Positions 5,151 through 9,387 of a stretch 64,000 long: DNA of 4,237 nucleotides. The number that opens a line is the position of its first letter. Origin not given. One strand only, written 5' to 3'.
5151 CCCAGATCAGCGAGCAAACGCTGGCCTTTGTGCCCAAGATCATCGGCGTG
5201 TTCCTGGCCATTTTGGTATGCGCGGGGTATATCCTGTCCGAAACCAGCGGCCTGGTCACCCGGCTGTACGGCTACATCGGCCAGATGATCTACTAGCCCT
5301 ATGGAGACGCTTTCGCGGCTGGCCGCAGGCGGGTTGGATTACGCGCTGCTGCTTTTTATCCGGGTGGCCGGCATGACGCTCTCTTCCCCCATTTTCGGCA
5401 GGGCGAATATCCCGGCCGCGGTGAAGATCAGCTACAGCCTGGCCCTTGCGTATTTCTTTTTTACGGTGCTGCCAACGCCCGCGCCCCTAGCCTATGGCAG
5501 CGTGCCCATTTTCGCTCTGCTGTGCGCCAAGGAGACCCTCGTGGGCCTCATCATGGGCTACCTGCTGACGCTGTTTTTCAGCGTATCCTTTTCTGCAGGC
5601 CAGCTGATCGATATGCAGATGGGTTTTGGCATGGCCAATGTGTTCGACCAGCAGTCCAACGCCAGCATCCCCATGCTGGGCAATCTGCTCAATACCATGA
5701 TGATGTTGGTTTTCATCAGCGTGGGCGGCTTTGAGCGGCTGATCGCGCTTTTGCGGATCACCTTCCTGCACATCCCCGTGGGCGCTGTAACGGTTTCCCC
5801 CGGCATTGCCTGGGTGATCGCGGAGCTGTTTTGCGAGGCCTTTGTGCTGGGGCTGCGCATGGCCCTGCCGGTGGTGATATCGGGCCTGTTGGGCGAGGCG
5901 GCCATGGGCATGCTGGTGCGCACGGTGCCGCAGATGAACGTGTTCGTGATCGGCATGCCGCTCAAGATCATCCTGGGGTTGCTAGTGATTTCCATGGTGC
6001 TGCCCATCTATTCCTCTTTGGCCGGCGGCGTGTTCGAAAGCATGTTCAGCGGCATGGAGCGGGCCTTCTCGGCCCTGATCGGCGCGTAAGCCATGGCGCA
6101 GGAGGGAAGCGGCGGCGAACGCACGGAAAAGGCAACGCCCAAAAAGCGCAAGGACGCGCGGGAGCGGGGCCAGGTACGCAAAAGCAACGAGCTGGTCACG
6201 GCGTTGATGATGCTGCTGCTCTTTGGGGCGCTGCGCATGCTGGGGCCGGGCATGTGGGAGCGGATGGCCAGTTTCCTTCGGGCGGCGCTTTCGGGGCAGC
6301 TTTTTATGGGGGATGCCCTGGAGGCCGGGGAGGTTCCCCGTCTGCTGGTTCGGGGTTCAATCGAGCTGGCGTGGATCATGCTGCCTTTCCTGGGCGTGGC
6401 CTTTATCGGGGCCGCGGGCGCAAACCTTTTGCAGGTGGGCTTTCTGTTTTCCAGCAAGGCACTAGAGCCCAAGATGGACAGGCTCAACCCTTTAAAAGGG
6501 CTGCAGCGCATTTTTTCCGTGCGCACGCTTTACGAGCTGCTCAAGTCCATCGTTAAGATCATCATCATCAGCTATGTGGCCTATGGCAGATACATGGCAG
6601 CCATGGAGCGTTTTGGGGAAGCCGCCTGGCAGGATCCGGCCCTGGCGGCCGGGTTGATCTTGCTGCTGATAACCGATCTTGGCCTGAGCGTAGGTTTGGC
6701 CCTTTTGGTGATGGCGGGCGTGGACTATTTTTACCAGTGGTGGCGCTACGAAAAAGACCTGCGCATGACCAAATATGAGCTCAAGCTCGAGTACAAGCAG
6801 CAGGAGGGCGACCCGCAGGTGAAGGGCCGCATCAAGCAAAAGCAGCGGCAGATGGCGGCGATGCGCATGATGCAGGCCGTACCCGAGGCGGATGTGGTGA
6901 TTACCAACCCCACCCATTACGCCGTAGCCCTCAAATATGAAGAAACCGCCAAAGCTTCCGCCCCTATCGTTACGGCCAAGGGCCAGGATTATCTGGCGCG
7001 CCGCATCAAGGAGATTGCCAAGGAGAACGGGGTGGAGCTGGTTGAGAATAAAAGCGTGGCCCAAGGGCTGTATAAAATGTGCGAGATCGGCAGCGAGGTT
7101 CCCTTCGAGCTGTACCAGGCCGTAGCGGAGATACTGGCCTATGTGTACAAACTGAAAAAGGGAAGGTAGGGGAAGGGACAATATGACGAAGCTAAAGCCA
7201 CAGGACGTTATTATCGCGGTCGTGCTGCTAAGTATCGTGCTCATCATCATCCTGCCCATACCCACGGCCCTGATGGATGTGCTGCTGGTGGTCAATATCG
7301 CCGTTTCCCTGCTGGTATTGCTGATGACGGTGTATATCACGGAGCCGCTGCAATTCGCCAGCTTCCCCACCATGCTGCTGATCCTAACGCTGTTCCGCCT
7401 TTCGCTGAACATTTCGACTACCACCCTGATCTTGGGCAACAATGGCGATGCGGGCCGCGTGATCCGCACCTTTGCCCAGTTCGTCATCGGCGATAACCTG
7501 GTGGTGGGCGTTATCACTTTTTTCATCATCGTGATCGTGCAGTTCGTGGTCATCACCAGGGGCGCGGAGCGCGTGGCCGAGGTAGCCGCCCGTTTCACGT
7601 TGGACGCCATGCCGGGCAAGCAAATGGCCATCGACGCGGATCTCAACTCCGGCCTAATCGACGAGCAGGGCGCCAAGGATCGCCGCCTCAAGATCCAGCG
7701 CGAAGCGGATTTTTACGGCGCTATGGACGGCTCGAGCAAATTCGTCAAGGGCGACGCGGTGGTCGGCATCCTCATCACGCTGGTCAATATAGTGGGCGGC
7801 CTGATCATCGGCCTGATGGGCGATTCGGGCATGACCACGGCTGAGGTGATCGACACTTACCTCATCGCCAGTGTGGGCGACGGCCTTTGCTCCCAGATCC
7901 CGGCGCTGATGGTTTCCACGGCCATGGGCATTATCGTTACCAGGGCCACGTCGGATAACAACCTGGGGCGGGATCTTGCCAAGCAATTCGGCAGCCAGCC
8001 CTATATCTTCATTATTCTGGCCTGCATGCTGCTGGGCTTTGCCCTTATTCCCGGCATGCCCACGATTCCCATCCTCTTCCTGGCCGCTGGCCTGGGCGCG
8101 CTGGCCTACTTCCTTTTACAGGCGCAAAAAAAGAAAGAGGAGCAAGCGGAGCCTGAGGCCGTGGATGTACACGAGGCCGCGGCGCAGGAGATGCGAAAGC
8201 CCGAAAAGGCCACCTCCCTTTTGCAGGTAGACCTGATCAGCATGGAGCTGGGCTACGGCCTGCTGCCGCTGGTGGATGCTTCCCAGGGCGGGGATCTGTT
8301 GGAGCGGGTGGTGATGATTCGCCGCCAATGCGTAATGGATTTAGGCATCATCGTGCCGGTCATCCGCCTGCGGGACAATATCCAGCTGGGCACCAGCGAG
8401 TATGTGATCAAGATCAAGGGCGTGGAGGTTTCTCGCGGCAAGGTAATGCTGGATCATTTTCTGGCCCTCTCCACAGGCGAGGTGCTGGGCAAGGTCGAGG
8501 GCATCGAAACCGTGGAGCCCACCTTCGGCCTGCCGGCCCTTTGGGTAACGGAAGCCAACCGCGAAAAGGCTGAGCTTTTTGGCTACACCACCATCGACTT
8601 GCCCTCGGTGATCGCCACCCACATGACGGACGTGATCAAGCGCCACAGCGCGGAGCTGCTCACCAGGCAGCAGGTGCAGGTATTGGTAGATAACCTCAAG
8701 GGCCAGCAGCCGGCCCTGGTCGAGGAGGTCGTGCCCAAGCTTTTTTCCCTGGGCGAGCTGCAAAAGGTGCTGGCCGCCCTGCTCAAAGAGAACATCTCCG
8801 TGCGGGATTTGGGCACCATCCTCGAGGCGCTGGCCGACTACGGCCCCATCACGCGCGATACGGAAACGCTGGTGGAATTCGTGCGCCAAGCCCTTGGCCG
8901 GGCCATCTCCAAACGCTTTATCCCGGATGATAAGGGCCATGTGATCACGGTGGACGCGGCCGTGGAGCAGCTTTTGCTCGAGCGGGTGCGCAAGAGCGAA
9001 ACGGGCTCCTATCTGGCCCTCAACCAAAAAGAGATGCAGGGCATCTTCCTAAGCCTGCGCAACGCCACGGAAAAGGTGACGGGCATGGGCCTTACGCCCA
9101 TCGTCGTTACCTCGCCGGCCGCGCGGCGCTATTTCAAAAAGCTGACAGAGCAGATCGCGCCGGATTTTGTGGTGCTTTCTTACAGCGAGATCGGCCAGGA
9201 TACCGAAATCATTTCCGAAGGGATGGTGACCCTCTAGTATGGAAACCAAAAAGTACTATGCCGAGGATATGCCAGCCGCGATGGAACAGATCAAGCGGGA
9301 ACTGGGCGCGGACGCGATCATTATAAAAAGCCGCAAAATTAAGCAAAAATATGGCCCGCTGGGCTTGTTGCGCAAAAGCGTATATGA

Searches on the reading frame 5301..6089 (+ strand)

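Call 81: search_protein_families(library=pfam, proteins=[window:5301-6089:+], max_evalue=0.000001)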
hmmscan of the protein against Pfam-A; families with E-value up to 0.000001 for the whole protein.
window:5301-6089:+ (262 aa): 1 family
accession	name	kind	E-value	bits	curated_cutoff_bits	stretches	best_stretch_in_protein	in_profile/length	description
PF01311.25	Bac_export_1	-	4e-59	200.4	27.8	1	15-247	4-229/230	Bacterial export proteins, family 1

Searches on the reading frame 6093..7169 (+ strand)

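Call 81: search_protein_families(library=pfam, proteins=[window:6093-7169:+], max_evalue=0.000001)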
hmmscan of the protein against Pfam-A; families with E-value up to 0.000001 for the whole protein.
window:6093-7169:+ (358 aa): 1 family
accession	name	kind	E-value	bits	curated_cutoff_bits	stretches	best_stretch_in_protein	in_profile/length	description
PF01312.24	Bac_export_2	-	2.3e-127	425.3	24.4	1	8-351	1-335/335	FlhB HrpN YscU SpaS Family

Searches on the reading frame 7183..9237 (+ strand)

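Call 81: search_protein_families(library=pfam, proteins=[window:7183-9237:+], max_evalue=0.000001)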
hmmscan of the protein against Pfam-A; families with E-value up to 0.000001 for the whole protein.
window:7183-9237:+ (684 aa): 1 family
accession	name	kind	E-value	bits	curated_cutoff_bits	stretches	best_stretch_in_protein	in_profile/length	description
PF00771.25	FHIPEP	-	2.1e-257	856.4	29.1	1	18-674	1-656/657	FHIPEP family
